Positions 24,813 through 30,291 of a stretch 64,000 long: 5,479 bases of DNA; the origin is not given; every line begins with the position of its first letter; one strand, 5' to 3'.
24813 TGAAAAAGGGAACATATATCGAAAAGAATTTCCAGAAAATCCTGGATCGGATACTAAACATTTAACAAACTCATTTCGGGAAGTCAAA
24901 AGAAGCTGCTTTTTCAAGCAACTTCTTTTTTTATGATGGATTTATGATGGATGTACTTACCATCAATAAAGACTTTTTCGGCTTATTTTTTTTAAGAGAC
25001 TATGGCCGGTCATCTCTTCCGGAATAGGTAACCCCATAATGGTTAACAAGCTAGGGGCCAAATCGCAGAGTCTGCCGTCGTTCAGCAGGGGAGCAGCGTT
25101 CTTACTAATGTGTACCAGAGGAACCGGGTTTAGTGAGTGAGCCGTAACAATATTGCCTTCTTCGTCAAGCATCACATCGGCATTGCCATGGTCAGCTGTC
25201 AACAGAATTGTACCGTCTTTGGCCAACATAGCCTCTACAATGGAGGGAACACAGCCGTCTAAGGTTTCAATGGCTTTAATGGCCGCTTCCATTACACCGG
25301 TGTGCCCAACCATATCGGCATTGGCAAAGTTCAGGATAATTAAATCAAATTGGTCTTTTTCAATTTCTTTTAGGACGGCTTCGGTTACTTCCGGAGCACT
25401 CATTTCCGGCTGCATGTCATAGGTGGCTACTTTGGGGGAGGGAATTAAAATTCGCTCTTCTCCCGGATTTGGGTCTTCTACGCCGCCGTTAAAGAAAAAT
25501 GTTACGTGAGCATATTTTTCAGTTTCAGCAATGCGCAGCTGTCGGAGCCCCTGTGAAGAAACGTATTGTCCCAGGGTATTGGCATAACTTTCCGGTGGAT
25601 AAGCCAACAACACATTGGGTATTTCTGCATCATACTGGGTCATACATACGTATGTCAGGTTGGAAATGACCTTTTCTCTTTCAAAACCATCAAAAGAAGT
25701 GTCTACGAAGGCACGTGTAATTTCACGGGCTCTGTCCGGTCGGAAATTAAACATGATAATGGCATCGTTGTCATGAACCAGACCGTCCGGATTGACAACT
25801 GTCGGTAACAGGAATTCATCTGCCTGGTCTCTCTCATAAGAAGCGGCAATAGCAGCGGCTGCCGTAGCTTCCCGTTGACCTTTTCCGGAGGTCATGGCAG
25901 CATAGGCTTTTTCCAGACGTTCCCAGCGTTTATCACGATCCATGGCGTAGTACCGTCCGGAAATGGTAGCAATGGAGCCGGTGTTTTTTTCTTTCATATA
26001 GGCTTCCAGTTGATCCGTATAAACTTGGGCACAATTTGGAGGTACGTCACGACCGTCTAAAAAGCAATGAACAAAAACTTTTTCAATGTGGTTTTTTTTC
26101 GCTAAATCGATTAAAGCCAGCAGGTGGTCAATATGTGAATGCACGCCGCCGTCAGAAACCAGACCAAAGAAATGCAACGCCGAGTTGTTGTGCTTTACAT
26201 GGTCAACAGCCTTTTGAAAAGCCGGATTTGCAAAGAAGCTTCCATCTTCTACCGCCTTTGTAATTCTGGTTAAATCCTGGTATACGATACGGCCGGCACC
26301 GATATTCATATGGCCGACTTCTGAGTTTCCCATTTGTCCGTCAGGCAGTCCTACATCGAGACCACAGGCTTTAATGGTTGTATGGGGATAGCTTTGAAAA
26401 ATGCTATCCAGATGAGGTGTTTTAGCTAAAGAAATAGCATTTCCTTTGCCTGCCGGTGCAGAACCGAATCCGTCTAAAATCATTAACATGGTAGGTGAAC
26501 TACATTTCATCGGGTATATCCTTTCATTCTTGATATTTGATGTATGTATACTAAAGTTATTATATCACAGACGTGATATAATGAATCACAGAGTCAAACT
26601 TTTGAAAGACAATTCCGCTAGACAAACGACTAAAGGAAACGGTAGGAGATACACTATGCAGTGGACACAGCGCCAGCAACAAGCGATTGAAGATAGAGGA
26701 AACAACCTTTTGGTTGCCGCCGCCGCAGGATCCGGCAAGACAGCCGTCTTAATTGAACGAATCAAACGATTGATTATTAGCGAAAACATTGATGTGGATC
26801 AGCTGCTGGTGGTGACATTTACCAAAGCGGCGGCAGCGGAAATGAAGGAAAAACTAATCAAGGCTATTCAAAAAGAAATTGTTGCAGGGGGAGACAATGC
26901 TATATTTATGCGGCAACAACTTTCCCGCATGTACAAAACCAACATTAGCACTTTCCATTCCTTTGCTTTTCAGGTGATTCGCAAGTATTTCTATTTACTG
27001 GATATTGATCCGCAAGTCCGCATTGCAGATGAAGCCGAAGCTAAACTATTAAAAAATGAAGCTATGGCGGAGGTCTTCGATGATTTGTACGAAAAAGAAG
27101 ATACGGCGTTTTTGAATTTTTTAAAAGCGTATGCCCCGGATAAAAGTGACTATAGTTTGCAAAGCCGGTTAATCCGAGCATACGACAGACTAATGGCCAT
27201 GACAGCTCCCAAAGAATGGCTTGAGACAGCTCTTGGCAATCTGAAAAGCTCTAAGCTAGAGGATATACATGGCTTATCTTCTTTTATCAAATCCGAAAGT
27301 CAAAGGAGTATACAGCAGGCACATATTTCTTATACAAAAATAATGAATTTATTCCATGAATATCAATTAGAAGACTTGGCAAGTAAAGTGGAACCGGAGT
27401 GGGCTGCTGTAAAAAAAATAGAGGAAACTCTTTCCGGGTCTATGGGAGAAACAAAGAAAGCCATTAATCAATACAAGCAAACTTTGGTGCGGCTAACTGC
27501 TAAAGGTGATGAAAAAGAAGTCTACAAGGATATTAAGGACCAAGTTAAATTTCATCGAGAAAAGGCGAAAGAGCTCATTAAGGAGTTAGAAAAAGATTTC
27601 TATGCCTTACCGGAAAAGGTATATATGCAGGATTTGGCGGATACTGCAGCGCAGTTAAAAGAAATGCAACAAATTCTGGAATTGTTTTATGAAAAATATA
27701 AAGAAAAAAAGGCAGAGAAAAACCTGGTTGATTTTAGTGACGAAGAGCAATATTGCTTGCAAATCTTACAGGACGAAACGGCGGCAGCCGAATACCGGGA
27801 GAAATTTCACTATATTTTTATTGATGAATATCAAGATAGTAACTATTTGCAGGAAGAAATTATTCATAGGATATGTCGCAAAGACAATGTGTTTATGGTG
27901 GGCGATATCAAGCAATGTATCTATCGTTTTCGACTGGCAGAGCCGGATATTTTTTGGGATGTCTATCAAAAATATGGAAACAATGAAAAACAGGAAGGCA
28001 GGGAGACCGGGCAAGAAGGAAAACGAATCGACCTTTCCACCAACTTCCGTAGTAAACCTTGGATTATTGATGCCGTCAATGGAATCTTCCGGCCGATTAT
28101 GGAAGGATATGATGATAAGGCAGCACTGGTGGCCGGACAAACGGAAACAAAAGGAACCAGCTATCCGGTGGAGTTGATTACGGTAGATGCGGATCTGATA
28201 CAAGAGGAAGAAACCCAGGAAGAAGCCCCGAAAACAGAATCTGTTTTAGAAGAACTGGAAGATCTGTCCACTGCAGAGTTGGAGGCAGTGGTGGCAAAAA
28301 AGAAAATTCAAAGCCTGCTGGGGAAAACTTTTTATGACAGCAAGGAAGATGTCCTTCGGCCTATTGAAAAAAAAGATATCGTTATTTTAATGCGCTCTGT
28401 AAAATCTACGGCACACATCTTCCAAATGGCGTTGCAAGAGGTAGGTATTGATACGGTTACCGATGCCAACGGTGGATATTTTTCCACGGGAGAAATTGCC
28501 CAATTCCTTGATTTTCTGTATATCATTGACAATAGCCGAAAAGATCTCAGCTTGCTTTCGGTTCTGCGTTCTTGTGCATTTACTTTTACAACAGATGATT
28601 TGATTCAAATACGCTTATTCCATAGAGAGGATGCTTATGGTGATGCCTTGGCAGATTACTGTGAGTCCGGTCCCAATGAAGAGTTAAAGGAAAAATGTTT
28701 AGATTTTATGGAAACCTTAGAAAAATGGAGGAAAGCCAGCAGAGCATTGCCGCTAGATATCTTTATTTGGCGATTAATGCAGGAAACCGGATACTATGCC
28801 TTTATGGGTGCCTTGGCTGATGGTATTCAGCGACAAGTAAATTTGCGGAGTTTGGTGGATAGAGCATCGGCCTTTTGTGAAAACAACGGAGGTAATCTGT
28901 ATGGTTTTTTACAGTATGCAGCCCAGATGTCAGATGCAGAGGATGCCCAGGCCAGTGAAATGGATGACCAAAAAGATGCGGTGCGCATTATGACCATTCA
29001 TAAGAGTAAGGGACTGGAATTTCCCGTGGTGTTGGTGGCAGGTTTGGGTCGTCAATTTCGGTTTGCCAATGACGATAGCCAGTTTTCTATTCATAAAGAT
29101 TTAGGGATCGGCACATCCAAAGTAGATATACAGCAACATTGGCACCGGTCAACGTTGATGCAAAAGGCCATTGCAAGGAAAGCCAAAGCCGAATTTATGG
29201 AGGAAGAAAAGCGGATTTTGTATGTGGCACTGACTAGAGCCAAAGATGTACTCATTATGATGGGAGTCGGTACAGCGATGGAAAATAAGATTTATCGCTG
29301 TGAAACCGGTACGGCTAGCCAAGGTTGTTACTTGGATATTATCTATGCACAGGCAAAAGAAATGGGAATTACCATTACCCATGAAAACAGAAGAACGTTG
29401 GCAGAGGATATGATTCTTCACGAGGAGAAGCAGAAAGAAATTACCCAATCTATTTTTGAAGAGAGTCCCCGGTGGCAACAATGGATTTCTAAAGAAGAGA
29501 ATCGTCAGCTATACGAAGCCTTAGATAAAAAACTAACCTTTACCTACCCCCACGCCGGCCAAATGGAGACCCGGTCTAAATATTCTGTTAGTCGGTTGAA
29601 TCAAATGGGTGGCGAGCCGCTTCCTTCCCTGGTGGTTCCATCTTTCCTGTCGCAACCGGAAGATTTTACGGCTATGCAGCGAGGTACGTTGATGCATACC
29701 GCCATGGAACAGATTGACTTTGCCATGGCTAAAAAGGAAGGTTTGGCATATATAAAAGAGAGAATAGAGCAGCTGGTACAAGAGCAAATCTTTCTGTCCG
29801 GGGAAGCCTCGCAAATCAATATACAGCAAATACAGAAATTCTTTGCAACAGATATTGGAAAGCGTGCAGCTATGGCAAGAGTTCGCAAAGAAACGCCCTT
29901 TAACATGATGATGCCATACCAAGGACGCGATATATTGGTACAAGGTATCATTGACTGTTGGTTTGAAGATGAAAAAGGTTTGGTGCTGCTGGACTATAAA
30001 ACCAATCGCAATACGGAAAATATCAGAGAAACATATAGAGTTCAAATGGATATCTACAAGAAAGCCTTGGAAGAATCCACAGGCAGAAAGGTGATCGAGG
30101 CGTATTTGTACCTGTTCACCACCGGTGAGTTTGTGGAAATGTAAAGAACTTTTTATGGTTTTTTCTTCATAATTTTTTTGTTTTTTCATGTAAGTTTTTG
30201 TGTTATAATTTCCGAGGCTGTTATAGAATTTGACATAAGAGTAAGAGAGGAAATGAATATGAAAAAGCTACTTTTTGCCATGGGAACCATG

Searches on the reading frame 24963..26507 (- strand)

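Call 8: search_protein_families(library=pfam, proteins=[window:24963-26507:-], max_evalue=0.001)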
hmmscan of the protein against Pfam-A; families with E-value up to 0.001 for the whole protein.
window:24963-26507:- (514 aa): 3 families
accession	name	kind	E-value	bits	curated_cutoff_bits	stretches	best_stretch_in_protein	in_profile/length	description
PF06415.18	iPGM_N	-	3.4e-89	298.5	27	1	82-294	1-217/217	BPG-independent PGAM N-terminus (iPGM_N)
PF01676.23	Metalloenzyme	-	7.1e-86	288.2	24.3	1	5-493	2-250/252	Metalloenzyme superfamily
PF01663.27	Phosphodiest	-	0.0002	21.5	23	1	374-450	144-227/342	Type I phosphodiesterase / nucleotide pyrophosphatase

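Call 9: search_protein_families(library=ncbifam, proteins=[window:24963-26507:-], max_evalue=0.00001)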
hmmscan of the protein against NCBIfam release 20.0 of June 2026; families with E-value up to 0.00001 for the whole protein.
window:24963-26507:- (514 aa): 7 families
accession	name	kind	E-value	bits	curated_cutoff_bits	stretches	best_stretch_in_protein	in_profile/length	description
TIGR01307.1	pgm_bpd_ind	equivalog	3.2e-215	715.4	330.65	1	5-505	2-504/504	2,3-bisphosphoglycerate-independent phosphoglycerate mutase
NF003897.0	PRK05434.1-5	equivalog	2.5e-199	663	862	1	4-506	6-512/514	2,3-bisphosphoglycerate-independent phosphoglycerate mutase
TIGR00306.2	apgM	subfamily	3.6e-11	42.7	320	1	375-468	280-367/403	2,3-bisphosphoglycerate-independent phosphoglycerate mutase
NF003104.0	PRK04024.1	equivalog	1.1e-09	37.5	489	1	373-469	282-368/412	2,3-bisphosphoglycerate-independent phosphoglycerate mutase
NF003766.0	PRK05362.1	equivalog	6.3e-09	35.1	256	1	371-507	263-394/396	phosphopentomutase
NF003160.0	PRK04135.1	equivalog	3.4e-08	32.6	468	0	377-471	279-361/403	2,3-bisphosphoglycerate-independent phosphoglycerate mutase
NF009049.0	PRK12383.1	equivalog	1.1e-07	31.1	254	1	367-510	267-403/408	phosphopentomutase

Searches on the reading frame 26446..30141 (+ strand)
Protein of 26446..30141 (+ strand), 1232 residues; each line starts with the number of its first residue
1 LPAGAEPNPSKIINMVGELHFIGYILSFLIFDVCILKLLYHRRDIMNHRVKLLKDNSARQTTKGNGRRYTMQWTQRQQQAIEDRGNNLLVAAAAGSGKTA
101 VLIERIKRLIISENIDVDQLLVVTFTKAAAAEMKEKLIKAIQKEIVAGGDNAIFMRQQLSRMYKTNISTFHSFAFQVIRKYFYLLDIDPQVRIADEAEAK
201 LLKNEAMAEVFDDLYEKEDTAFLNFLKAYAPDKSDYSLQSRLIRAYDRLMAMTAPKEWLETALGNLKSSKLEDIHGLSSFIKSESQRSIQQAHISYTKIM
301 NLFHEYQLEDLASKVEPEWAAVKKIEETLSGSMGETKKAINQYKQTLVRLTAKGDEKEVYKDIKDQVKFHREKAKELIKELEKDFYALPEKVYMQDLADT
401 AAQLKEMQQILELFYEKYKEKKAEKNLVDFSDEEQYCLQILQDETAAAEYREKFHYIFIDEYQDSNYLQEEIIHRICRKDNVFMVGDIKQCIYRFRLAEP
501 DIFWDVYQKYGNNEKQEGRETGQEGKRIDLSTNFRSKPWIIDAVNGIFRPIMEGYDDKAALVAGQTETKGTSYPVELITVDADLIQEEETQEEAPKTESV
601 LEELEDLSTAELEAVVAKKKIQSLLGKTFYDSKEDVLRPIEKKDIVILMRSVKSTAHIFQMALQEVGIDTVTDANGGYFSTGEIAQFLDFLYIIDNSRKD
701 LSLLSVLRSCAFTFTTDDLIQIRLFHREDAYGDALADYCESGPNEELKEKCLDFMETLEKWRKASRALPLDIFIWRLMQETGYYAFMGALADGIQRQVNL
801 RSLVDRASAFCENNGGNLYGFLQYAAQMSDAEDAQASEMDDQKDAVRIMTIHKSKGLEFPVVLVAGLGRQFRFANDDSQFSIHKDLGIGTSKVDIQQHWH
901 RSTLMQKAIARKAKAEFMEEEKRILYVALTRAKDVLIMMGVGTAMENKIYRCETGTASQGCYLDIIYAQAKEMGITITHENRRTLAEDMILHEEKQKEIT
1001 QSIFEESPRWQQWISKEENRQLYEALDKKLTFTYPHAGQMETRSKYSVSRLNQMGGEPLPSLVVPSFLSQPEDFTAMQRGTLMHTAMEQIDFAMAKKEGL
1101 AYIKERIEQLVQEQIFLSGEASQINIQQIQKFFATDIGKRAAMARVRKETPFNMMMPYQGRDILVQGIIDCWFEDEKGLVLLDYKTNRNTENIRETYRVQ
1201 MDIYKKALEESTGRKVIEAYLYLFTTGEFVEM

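Call 8: search_protein_families(library=pfam, proteins=[window:26446-30141:+], max_evalue=0.001)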
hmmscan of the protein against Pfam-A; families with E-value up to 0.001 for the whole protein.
window:26446-30141:+ (1232 aa): 8 families
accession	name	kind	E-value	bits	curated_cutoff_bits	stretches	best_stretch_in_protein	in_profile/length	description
PF00580.27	UvrD-helicase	-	2.6e-58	198.3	23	1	73-510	1-270/271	UvrD/REP helicase N-terminal domain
PF13361.12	UvrD_C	-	5.3e-31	108.8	25.6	1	528-938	1-345/350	UvrD-like helicase C-terminal domain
PF13245.12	AAA_19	-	1.2e-18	68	25.1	1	77-496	1-134/134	AAA domain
PF12705.13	PDDEXK_1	-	5e-10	40.2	22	1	1071-1222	29-187/247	PD-(D/E)XK nuclease superfamily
PF13538.12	UvrD_C_2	-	5.3e-10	39.5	27.4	1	846-865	2-21/52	UvrD-like helicase C-terminal domain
PF01443.25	Viral_helicase1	-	7.5e-07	29.6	21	0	452-496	58-102/228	Viral superfamily 1 RNA helicase core domain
PF00270.35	DEAD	-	1.7e-05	25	26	1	75-198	2-127/167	DEAD/DEAH box helicase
PF04851.21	ResIII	-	2e-05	25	22.5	1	66-174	4-114/164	Type III restriction enzyme, res subunit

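Call 9: search_protein_families(library=ncbifam, proteins=[window:26446-30141:+], max_evalue=0.00001)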
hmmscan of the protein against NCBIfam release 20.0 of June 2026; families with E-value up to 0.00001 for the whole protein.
window:26446-30141:+ (1232 aa): 12 families
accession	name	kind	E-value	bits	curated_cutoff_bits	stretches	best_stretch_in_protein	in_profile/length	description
TIGR02785.1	addA_Gpos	equivalog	7.9e-268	891.8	707.65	2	72-949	1-887/1234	helicase-exonuclease AddAB subunit AddA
TIGR02784.1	addA_alphas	equivalog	3.3e-80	270.8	860.75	2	167-1228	112-1133/1138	double-strand break repair helicase AddA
TIGR00609.1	recB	equivalog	2e-63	215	696.05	1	88-1187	12-1088/1175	exodeoxyribonuclease V subunit beta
TIGR01073.1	pcrA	equivalog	4e-58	197.4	911.2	3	396-548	153-293/725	DNA helicase PcrA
TIGR01074.1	rep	equivalog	7.9e-44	150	951.45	3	75-212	4-125/668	DNA helicase Rep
NF008743.0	PRK11773.1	equivalog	2.2e-43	148.6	965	3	75-209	12-130/720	DNA helicase II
NF010485.0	PRK13909.1-2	equivalog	1.3e-42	146.1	650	4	293-557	158-433/909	RecB-like helicase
TIGR01075.1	uvrD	equivalog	2.3e-42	145.2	1144.45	3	75-204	7-120/715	DNA helicase II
NF010487.0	PRK13909.1-4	equivalog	6.1e-35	120.7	759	3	374-691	244-523/924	RecB-like helicase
NF008172.0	PRK10919.1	equivalog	2.8e-28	98.5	1168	2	72-210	2-124/673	DNA helicase Rep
NF008128.0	PRK10876.1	equivalog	1.2e-27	96.1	1697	1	359-1109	280-979/1181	exodeoxyribonuclease V subunit beta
NF008276.0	PRK11054.1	equivalog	1.6e-21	76.5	543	2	75-144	199-268/684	DNA helicase IV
